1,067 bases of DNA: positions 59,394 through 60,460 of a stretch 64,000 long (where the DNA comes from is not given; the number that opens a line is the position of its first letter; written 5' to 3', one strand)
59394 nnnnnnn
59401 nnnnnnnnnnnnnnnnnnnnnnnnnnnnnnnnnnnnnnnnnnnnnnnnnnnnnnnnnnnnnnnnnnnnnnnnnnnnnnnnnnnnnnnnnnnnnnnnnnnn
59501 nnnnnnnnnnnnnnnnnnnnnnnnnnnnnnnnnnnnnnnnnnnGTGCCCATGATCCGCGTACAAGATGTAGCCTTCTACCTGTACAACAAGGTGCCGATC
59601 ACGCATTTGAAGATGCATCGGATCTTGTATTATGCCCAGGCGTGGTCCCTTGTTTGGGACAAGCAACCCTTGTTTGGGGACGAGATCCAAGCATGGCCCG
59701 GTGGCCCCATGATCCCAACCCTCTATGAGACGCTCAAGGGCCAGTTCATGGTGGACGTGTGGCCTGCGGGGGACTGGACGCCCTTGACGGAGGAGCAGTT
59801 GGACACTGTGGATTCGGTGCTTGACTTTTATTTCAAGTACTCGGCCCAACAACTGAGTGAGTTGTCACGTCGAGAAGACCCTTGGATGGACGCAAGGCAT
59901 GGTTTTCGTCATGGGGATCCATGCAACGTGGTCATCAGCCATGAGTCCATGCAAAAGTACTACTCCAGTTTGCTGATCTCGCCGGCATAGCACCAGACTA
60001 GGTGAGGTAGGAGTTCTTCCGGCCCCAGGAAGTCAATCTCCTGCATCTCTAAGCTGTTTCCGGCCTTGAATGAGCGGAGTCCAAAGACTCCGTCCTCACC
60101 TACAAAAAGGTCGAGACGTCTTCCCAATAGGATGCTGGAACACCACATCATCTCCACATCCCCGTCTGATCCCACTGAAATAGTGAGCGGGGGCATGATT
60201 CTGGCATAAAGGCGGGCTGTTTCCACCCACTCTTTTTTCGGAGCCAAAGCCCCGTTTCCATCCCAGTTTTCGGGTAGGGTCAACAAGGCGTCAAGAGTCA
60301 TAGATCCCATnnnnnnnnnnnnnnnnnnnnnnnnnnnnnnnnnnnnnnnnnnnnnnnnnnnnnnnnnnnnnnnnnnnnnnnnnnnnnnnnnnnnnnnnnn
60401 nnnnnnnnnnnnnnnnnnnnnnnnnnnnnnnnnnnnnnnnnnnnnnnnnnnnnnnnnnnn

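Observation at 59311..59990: Candidate Panacea-type toxin-antitoxin pair (cationic Trp-rich peptide + DUF4065 protein)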

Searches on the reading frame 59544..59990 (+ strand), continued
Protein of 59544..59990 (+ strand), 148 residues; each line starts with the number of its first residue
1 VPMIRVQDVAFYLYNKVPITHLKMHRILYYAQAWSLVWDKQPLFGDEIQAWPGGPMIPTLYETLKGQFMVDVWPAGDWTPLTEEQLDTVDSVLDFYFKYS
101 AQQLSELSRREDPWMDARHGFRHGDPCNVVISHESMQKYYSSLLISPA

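Call 82: fold_search(model_id=the predicted structure, library=pdb)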
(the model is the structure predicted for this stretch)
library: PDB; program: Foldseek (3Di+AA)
matches with E <= 10: 23; with E <= 0.001: 0
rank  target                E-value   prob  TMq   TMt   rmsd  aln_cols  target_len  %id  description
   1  6or9_D                1.7e+00  0.03  0.23  0.14  17.6       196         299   11  Structure of L-lactate dehydrogenase from Trichoplusia ni (released 2019-07-24)
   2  3bhh_B                2.9e+00  0.03  0.17  0.11  14.8       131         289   15  Crystal structure of human calcium/calmodulin-dependent protein kinase IIB isoform 1 (CAMK2B) (released 2007-12-11)
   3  2jam_B                3.9e+00  0.02  0.13  0.08  15.8        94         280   15  Crystal structure of human calmodulin-dependent protein kinase I G (released 2007-03-13)
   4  3upo_B                4.6e+00  0.01  0.13  0.05  12.7        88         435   14  Structure of penicillin-binding protein A from M. tuberculosis: penicillin G acyl-enzyme complex (released 2012-10-24)
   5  7mhe                  6.2e+00  0.02  0.15  0.09  14.9       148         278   11  Thioesterase Domain of Human Fatty Acid Synthase (FASN-TE) binding a competitive inhibitor SBP-7957 (released 2022-04-20)
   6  4tn2                  6.6e+00  0.01  0.17  0.07  13.9       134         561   10  NS5b in complex with lactam-thiophene carboxylic acids (released 2014-09-17)
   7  5civ                  7.0e+00  0.02  0.28  0.25  16.9       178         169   16  Sibling Lethal Factor Precursor - DfsB (released 2016-02-03)
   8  3upp_A                7.4e+00  0.01  0.12  0.05  12.7        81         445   14  Structure of penicillin-binding protein A from M. tuberculosis: ceftrixaone acyl-enzyme complex (released 2012-10-24)
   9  3c6g_A                7.4e+00  0.01  0.14  0.07  16.9       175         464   12  Crystal structure of CYP2R1 in complex with vitamin D3 (released 2008-02-19)
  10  5ig1_B                7.9e+00  0.01  0.17  0.10  16.1       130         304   18  Crystal structure of S. rosetta CaMKII kinase domain (released 2016-03-23)
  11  5a37_A                7.9e+00  0.01  0.15  0.11  12.4       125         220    8  Mutations in the Calponin homology domain of Alpha-Actinin-2 affect Actin binding and incorporation in muscle. (released 2016-06-22)
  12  3mfs                  8.3e+00  0.02  0.13  0.07  16.9        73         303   14  CASK-4M CaM Kinase Domain, AMPPNP (released 2010-04-28)
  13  4jws_B                8.3e+00  0.01  0.17  0.08  16.6       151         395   11  Crystal structure of Cytochrome P450cam-putidaredoxin complex (released 2013-06-19)
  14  6tqa_C                8.8e+00  0.02  0.25  0.24  12.4       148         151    9  X-ray structure of Roquin ROQ domain in complex with a UCP3 CDE2 SL RNA motif (released 2020-05-27)
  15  7oyc_S2               8.8e+00  0.02  0.14  0.15  12.2        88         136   12  Cryo-EM structure of the Xenopus egg 80S ribosome (released 2022-07-20)
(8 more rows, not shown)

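Call 83: fold_search(model_id=the predicted structure, library=viral)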
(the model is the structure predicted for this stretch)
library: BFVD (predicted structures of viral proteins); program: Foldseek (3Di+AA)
matches with E <= 10: 23; with E <= 0.001: 3
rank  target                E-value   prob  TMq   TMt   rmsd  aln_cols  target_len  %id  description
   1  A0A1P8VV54            5.2e-09  1.00  0.82  0.81   2.3       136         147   27  (no name in the UniProt tables at hand)
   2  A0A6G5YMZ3            3.9e-05  1.00  0.76  0.71   3.0       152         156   19  (no name in the UniProt tables at hand)
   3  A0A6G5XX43            7.0e-05  1.00  0.76  0.75   3.4       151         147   14  (no name in the UniProt tables at hand)
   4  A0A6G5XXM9            3.2e-03  1.00  0.53  0.43   9.7       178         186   13  (no name in the UniProt tables at hand)
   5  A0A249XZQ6            5.7e-03  1.00  0.60  0.58   5.1       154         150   14  (no name in the UniProt tables at hand)
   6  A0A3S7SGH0            2.3e-02  1.00  0.65  0.59   5.0       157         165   15  (no name in the UniProt tables at hand)
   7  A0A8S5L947            7.5e-02  1.00  0.52  0.59   2.8       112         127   14  Antitoxin SocA-like Panacea domain-containing protein [Siphoviridae sp. ct4T77]
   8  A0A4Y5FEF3            9.5e-02  0.96  0.59  0.46   4.5       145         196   15  Uncharacterized protein [Lactobacillus phage 521B]
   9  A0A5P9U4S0            7.4e-01  0.41  0.40  0.41   6.2       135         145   19  (no name in the UniProt tables at hand)
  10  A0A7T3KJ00            9.9e-01  0.84  0.54  0.70   2.9       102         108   17  Uncharacterized protein [Campylobacter phage F374]
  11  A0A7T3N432            1.1e+00  0.84  0.59  0.56   3.0       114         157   15  Uncharacterized protein [Campylobacter phage F348]
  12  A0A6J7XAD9            3.8e+00  0.05  0.16  0.13   8.1        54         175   15  Uncharacterized protein [uncultured Caudovirales phage]
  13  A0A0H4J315            4.9e+00  0.02  0.23  0.23  12.1       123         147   14  Uncharacterized protein [Stenotrophomonas phage IME-SM1]
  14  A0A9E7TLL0            5.8e+00  0.02  0.15  0.21  13.3       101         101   11  Uncharacterized protein [Largemouth bass virus]
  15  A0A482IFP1            6.1e+00  0.01  0.11  0.08   8.1        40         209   20  Uncharacterized protein [Erwinia phage Rebecca]
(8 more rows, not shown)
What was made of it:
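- On Panacea / DUF4065 domain proteins (PF13274): BFVD matches reach TM 0.82 and include a named Panacea protein (call 83).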

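Call 87: search_protein_families(library=ncbifam, proteins=[L014:2937-3383:+, L056:2975-3478:+, L042:2939-3403:+], max_evalue=0.1)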
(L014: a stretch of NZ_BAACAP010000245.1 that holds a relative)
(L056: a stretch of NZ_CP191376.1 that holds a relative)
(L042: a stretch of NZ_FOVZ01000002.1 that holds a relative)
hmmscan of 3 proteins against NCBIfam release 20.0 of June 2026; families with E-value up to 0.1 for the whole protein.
L014:2937-3383:+ (148 aa): 1 family
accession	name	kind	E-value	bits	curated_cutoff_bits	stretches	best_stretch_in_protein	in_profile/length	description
NF046006.1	MAG6450_fam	subfamily_domain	0.00061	20.3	40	1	49-141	16-102/103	MAG6450 family protein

L056:2975-3478:+ (167 aa): 1 family
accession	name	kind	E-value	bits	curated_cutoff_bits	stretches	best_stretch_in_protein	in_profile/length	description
NF046006.1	MAG6450_fam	subfamily_domain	0.0001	22.8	40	1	119-160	61-102/103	MAG6450 family protein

L042:2939-3403:+ (154 aa): 0 families

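Call 92: find_related_loci(query=A4, collection=viral_contigs, flank=2500)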
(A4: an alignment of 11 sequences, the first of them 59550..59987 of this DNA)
Query A4 (146 aa) in viral_contigs; peptide patterns used: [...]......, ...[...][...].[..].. (x = any residue, [..] = any of these).
237 stretches matched a pattern; 203 encode a relative of the query (tblastn E <= 1e-3); the best 80 are kept; 80 distinct loci.
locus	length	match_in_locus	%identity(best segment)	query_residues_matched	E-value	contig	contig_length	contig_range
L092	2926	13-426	48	4-141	1e-39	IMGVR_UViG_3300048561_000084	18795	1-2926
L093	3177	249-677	47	1-141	9e-39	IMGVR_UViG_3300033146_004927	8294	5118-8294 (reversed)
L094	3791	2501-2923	49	1-141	3e-38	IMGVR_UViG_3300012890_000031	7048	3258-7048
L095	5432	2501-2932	46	1-141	4e-38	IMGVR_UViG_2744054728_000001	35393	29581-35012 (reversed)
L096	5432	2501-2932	45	1-141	9e-38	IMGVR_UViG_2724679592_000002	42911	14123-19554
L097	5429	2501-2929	45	1-142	7e-38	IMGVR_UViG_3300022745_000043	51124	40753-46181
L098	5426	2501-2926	44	1-141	2e-37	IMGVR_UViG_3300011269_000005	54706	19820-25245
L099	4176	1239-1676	45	1-144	1e-36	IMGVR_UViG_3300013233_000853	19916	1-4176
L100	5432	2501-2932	47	1-142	1e-36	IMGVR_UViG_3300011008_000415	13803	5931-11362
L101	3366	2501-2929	45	1-141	2e-36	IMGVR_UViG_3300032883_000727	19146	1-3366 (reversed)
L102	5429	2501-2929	44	1-142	3e-36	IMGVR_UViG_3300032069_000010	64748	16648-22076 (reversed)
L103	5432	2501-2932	44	1-141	2e-36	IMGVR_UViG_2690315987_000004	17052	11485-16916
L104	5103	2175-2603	48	1-141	4e-36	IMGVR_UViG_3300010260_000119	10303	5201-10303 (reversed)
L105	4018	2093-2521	48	1-141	4e-36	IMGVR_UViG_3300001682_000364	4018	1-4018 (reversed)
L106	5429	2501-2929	45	2-141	2e-35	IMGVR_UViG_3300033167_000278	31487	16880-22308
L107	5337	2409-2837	43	1-141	2e-35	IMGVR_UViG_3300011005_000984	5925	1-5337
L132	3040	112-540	42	1-141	1e-32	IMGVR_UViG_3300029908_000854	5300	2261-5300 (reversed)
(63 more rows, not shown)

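Call 101: search_dna_similar(query=window:59550-59987:+, collection=phages, mode=protein, max_rows=60, rows=spread)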
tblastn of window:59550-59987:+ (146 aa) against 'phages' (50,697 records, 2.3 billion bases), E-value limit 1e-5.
Records with a match: 119; places in all: 123; records where one place covers at least 80% of the query: 107.
Best place of each record, by identity: <60% 119.
By first word of the organism name: Pseudomonas 20; Stx2a-converting 19; Bacteriophage 18; Paenibacillus 15; Streptococcus 8; Escherichia 8; Burkholderia 6; Listeria 5; Riemerella 4; Mycobacterium 3; and 10 more.
By host as written in the record: - 27; Pseudomonas aeruginosa 18; Helicobacter cinaedi 12; Paenibacillus larvae 11; Listeria monocytogenes 4; Riemerella anatipestifer 3; Salmonella serovar Haardt 2; Paenibacillus larvae 2006 2; and 38 more.
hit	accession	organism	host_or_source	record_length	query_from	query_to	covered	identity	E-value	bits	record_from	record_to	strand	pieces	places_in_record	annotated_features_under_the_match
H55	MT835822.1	Bacteriophage sp.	human fecal samples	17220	1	141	97%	41.5%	4e-30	119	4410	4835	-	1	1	record has no annotation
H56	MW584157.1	Mycobacterium phage prophi68-1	Mycobacterium abscessus GD68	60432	22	145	85%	38.1%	3e-22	97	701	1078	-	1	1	3: GepA-like toxin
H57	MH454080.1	Paenibacillus phage Ley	Paenibacillus larvae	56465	1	142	97%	30.3%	9e-12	67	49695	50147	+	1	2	hypothetical protein (x2)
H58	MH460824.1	Paenibacillus phage Unity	Paenibacillus larvae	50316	1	142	97%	30.3%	1e-11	67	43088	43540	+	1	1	hypothetical protein | antitoxin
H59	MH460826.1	Paenibacillus phage Heath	Paenibacillus larvae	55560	1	142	97%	30.3%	1e-11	67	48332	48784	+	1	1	hypothetical protein | antitoxin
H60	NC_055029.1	Paenibacillus phage Halcyone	Paenibacillus larvae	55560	1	142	97%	30.3%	1e-11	67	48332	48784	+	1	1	DUF4065 domain-containing protein | antitoxin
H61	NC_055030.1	Paenibacillus phage Scottie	Paenibacillus larvae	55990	1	142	97%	30.3%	1e-11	67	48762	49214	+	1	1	DUF4065 domain-containing protein | antitoxin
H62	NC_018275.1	Salmonella phage vB_SemP_Emek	Salmonella serovar Haardt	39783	1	142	97%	30.0%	5e-10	62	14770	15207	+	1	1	DUF4065 domain-containing protein | hypothetical protein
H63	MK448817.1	Streptococcus phage Javan59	Streptococcus anginosus 1505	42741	6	143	95%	30.5%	4e-11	65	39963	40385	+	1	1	hypothetical protein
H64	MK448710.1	Streptococcus phage Javan233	Streptococcus gallolyticus NTS31301958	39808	1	136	93%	29.7%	4e-10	62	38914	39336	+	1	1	hypothetical protein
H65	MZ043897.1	Escherichia phage E212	Escherichia coli K88 cvcc83902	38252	17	142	86%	31.3%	1e-13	72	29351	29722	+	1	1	hypothetical protein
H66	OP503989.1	Paenibacillus phage Callan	Paenibacillus larvae 2006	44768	4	142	95%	28.2%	9e-10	61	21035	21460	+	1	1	hypothetical protein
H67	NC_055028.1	Paenibacillus phage C7Cdelta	Paenibacillus larvae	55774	4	142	95%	28.2%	1e-9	61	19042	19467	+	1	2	DUF4065 domain-containing protein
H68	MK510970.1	Pseudomonas phage vB_Pae_CF67a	Pseudomonas aeruginosa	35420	17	142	86%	31.0%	7e-13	70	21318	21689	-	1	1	hypothetical protein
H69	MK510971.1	Pseudomonas phage vB_Pae_CF79a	Pseudomonas aeruginosa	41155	17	142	86%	31.0%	7e-13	70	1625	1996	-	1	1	hypothetical protein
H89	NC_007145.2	Burkholderia phage phiE52237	Burkholderia pseudomallei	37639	18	146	88%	29.2%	1e-7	55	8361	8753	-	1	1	DUF4065 domain-containing protein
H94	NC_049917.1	Escherichia phage Lyz12581Vzw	Escherichia coli O145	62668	17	137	83%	27.7%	2e-7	54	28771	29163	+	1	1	SocA family protein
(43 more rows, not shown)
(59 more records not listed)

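Call 102: get_annotated_region(hit=H94, flank=1500)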
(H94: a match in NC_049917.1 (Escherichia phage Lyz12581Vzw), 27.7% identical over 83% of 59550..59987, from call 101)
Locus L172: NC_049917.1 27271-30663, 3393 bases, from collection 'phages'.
description: Escherichia phage Lys12581Vzw, complete genome.
organism: Escherichia phage Lyz12581Vzw (NCBI taxid 2590400)
taxonomy: Viruses; Duplodnaviria; Heunggongvirae; Uroviricota; Caudoviricetes; Sepvirinae; Oslovirus; Oslovirus Lyz12581Vzw
host: Escherichia coli O145; source: -; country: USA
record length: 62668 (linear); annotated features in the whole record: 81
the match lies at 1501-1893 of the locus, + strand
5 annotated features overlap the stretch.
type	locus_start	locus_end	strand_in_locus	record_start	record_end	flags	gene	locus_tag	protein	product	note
CDS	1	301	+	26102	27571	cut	-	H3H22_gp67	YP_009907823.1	DNA methyltransferase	-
CDS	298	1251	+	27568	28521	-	-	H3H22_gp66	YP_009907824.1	restriction endonuclease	restriction endonuclease BsuBI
CDS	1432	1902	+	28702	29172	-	-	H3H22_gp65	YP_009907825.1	SocA family protein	-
CDS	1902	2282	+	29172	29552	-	-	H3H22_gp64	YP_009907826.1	hypothetical protein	-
CDS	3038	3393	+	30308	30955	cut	-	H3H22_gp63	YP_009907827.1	transcriptional regulator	-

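Call 103: get_annotated_region(hit=H89, flank=1500)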
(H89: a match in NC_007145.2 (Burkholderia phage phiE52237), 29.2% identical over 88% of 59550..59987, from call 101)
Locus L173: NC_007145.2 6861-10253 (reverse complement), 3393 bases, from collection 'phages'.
description: Burkholderia prophage phi52237, complete genome.
organism: Burkholderia phage phiE52237 (NCBI taxid 2681592)
taxonomy: Viruses; Duplodnaviria; Heunggongvirae; Uroviricota; Caudoviricetes; Peduoviridae; Tigrvirus; Tigrvirus phi52237
host: Burkholderia pseudomallei; source: -; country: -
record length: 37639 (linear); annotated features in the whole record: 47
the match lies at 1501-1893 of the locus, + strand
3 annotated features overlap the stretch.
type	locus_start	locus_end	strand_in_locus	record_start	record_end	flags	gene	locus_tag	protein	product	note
CDS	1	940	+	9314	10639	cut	-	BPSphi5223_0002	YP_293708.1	integrase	gp10; identified by match to protein family HMM PF00589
CDS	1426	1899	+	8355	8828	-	-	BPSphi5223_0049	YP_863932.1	DUF4065 domain-containing protein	gp9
CDS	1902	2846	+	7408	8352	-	-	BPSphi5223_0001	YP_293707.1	hypothetical protein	gp8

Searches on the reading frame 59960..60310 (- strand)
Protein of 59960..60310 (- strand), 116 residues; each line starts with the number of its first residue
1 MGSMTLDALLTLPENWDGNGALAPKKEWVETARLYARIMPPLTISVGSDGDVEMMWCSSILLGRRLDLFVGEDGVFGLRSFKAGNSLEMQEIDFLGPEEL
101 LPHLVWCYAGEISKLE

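Call 3: search_protein_families(library=pfam, proteins=[window:59960-60310:-], max_evalue=0.1)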
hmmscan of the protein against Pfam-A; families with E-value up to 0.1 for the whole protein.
window:59960-60310:- (116 aa): 0 families

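Call 4: search_protein_families(library=phrogs, proteins=[window:59960-60310:-], max_evalue=0.1)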
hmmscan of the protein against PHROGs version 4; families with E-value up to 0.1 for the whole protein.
window:59960-60310:- (116 aa): 0 families

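Call 23: search_protein_families(library=padloc, proteins=[window:59960-60310:-], max_evalue=0.1)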
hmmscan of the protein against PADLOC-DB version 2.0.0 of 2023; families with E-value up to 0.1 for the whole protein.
window:59960-60310:- (116 aa): 0 families

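Call 24: search_protein_families(library=ncbifam, proteins=[window:59960-60310:-], max_evalue=0.1)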
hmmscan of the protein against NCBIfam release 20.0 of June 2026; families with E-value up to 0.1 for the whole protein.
window:59960-60310:- (116 aa): 0 families

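Call 51: search_dna_similar(query=window:59960-60310:-, collection=phages, mode=protein, max_evalue=0.01)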
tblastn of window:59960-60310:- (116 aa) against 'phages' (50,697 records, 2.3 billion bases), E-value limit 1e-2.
No match.
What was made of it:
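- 59960..60310 (-): ORF116, a convergent ORFan gene whose 3' end overlaps the panA 3' end by 31 nt. It marks the downstream boundary. Nothing shows it belongs to the unit. No family or phage hit (calls 3, 4, 23, 24, 51).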

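Call 71: find_homologous_proteins(query=window:59963-60310:-, max_evalue=0.01)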
Query window:59963-60310:- (116 aa): 1 proteins with E <= 0.01 among 28 candidates.
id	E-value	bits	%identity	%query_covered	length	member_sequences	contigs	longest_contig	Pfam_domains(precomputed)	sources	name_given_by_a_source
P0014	4.9e-71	254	97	100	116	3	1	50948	-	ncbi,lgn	-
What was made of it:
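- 59960..60310 (-): The only homologue is P0014 at 97% identity (call 71).
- Tried and rejected: It is convergent, an ORFan and matches no family (calls 3, 71).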
